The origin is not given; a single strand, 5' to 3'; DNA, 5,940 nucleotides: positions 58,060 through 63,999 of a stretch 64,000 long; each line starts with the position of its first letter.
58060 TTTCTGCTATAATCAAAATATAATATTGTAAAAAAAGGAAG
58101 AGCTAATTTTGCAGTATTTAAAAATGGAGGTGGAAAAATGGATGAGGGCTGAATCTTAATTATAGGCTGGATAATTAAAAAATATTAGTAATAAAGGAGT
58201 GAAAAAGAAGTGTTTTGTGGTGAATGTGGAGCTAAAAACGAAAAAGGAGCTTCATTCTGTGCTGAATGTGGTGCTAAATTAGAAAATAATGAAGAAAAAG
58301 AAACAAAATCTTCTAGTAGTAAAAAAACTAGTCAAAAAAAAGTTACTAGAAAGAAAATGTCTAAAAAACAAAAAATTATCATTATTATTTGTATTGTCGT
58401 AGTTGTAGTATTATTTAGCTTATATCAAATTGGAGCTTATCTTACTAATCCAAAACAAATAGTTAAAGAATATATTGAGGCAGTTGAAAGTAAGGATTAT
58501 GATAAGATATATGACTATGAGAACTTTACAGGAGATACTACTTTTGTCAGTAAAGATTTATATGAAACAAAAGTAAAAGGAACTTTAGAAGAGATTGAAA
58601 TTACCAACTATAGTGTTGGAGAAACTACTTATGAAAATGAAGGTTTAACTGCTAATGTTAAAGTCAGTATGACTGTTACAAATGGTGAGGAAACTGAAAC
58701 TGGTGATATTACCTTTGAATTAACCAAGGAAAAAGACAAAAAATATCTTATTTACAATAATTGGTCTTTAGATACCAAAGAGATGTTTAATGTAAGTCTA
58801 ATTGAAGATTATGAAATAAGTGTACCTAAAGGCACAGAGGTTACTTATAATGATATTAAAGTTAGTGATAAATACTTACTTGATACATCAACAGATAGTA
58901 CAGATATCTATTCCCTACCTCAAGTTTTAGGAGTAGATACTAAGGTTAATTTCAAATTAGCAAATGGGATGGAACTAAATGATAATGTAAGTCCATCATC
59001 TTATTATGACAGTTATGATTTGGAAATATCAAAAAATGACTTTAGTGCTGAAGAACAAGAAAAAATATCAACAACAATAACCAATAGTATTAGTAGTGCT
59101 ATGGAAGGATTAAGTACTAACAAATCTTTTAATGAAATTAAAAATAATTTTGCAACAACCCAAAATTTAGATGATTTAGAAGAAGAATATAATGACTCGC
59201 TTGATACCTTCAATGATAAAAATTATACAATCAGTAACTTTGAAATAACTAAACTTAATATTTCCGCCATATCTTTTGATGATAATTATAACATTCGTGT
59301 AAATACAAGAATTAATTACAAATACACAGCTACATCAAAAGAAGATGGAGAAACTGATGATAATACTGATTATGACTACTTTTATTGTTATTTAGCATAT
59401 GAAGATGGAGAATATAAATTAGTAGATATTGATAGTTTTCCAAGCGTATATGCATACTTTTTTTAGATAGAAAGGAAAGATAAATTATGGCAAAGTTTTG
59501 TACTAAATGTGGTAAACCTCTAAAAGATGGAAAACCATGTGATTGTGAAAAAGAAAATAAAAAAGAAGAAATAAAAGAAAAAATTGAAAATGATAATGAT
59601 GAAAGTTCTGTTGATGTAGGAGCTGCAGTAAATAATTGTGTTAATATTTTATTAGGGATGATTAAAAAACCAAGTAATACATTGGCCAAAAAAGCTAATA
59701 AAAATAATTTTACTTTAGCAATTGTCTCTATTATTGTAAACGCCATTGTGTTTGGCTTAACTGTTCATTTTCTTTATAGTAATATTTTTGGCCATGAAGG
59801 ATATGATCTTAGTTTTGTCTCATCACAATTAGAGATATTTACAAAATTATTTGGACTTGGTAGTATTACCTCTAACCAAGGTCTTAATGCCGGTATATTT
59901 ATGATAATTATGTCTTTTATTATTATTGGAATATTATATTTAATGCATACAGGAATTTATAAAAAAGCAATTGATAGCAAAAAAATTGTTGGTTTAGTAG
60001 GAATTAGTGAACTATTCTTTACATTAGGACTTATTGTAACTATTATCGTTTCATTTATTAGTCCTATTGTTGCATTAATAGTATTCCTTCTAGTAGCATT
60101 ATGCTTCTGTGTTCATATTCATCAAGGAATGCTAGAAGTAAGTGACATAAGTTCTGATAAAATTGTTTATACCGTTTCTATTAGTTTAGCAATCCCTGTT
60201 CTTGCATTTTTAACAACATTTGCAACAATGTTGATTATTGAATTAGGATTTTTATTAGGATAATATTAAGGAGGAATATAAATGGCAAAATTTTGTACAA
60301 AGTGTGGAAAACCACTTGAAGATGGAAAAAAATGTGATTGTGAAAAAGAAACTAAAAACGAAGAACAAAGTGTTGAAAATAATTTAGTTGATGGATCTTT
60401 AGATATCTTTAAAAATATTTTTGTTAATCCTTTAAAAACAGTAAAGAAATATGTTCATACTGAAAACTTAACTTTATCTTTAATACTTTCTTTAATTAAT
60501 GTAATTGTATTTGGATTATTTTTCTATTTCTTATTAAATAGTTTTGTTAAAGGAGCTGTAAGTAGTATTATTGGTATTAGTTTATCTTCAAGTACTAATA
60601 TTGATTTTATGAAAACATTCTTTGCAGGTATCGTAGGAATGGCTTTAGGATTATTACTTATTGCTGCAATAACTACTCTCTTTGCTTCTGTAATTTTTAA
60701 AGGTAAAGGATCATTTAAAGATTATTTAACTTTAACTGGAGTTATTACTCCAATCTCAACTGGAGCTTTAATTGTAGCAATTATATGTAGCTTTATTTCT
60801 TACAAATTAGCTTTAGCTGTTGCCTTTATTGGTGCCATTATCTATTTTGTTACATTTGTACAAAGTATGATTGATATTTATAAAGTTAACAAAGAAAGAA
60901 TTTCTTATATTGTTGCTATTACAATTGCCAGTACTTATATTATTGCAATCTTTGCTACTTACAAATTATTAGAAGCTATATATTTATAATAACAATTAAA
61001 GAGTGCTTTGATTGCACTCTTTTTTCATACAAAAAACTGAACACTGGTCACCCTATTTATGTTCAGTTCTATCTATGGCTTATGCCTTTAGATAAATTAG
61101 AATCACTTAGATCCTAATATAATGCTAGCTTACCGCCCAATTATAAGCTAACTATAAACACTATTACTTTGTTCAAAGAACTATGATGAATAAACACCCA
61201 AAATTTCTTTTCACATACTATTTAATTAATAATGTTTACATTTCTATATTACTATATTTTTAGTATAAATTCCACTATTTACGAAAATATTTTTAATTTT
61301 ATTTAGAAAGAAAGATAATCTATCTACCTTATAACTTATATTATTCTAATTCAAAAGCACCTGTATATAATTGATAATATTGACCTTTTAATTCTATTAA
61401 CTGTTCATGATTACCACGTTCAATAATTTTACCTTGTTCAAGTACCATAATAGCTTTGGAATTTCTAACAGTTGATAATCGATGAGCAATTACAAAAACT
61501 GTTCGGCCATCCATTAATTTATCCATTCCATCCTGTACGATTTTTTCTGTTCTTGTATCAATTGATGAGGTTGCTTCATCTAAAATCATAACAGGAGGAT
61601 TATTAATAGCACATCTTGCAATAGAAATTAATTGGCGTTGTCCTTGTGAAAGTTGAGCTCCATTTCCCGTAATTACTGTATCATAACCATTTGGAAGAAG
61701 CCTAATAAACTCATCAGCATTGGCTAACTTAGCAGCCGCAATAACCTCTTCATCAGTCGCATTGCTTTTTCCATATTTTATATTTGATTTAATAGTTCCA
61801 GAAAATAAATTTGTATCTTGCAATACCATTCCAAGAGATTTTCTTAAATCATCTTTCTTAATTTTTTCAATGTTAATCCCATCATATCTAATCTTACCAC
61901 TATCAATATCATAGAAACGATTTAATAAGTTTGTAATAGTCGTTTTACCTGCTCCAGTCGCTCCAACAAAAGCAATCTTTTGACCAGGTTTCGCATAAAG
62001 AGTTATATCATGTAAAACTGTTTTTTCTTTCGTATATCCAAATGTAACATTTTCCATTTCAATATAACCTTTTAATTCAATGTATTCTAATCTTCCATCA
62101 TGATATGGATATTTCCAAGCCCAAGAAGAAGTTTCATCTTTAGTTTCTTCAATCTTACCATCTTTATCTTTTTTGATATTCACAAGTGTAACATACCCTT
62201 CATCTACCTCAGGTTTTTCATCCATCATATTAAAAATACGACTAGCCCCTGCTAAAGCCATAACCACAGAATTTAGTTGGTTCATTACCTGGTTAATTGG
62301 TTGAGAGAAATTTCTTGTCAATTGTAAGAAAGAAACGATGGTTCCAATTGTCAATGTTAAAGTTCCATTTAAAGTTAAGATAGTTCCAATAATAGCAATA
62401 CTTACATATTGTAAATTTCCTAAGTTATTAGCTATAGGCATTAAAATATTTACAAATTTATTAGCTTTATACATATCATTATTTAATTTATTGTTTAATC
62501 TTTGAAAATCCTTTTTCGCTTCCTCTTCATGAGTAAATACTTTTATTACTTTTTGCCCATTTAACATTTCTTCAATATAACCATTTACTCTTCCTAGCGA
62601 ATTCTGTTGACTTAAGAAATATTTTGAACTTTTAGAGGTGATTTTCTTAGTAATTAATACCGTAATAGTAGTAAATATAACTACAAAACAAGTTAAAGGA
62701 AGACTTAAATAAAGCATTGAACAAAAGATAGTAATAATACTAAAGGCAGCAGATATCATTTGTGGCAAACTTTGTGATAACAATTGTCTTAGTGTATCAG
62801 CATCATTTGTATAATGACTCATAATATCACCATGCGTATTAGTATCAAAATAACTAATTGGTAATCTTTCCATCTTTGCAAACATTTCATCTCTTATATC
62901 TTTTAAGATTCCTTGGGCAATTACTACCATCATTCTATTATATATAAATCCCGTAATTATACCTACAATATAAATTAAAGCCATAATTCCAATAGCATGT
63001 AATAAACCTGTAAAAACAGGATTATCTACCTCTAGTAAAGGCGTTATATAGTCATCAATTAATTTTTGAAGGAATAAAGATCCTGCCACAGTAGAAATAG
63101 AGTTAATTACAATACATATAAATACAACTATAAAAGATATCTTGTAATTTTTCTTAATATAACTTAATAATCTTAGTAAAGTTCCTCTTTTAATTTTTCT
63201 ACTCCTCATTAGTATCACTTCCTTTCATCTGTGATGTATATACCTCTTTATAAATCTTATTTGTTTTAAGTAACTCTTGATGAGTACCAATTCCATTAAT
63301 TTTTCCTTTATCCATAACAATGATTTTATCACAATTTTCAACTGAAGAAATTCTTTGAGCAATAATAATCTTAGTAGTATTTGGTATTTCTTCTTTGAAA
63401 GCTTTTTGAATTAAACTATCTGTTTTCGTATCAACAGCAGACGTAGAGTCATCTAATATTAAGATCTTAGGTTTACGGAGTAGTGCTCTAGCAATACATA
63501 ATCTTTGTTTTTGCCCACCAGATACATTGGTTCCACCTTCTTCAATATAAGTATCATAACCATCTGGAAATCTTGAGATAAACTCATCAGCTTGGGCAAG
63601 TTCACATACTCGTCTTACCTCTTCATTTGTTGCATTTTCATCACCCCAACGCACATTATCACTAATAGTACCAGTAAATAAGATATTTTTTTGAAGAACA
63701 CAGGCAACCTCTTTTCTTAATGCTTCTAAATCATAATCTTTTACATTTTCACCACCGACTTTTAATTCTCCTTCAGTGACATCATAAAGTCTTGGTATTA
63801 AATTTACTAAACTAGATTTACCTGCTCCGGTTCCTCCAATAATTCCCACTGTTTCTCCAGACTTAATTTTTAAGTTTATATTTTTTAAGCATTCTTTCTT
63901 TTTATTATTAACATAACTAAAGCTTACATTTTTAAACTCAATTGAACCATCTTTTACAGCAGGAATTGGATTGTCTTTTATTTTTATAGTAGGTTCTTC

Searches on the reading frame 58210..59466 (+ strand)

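Call 91: search_protein_families(library=pfam, proteins=[window:58210-59466:+])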
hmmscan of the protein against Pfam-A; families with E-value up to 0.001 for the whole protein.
window:58210-59466:+ (418 aa): 3 families
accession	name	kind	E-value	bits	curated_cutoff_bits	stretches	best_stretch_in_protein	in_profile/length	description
PF13240.11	Zn_Ribbon_1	-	9.4e-07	28.9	25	1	2-24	1-23/23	zinc-ribbon domain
PF24463.1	DUF7577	-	1.3e-05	25.1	28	1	2-25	4-27/27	Domain of unknown function (DUF7577)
PF12773.13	DZR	-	0.00025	21.6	27.3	1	3-25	1-23/45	Double zinc ribbon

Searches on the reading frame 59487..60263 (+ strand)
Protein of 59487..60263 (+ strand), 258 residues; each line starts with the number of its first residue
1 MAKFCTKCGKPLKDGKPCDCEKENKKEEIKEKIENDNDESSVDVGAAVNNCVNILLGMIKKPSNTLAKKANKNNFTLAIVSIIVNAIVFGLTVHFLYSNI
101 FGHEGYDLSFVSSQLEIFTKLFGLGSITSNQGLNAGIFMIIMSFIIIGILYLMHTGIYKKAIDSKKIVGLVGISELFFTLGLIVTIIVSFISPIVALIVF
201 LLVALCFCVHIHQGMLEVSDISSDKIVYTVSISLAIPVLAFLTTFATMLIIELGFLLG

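Call 91: search_protein_families(library=pfam, proteins=[window:59487-60263:+])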
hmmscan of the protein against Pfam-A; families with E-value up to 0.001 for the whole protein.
window:59487-60263:+ (258 aa): 1 family
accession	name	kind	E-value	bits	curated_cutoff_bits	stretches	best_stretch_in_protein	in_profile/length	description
PF04893.22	Yip1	-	1.1e-05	25.8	28.6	1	57-242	2-170/173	Yip1 domain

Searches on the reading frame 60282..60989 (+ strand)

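Call 91: search_protein_families(library=pfam, proteins=[window:60282-60989:+])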
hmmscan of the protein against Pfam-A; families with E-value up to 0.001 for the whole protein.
window:60282-60989:+ (235 aa): 1 family
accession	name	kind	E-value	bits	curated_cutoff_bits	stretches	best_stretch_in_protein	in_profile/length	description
PF04893.22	Yip1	-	4.3e-10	40.2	28.6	1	45-223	2-171/173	Yip1 domain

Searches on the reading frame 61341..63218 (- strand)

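Call 81: search_protein_families(library=pfam, proteins=[window:61341-63218:-])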
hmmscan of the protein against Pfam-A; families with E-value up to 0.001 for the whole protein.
window:61341-63218:- (625 aa): 3 families
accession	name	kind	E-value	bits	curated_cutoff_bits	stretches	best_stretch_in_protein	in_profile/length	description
PF00664.28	ABC_membrane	-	8.8e-50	170.3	28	1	29-307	1-273/274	ABC transporter transmembrane region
PF00005.33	ABC_tran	-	2.9e-30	106.1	25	1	402-551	1-137/137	ABC transporter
PF02463.25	SMC_N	-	3e-06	27.3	40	1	332-592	68-210/220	RecF/RecN/SMC N terminal domain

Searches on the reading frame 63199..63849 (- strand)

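Call 91: search_protein_families(library=pfam, proteins=[window:63199-63849:-])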
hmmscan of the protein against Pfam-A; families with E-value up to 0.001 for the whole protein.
window:63199-63849:- (216 aa): 2 families
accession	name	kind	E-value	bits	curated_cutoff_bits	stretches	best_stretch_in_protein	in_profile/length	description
PF00005.33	ABC_tran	-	2.8e-27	96.4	25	1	1-137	14-137/137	ABC transporter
PF09818.15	ABC_ATPase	-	0.00011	21.8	23.2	1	77-179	127-230/283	P-loop domain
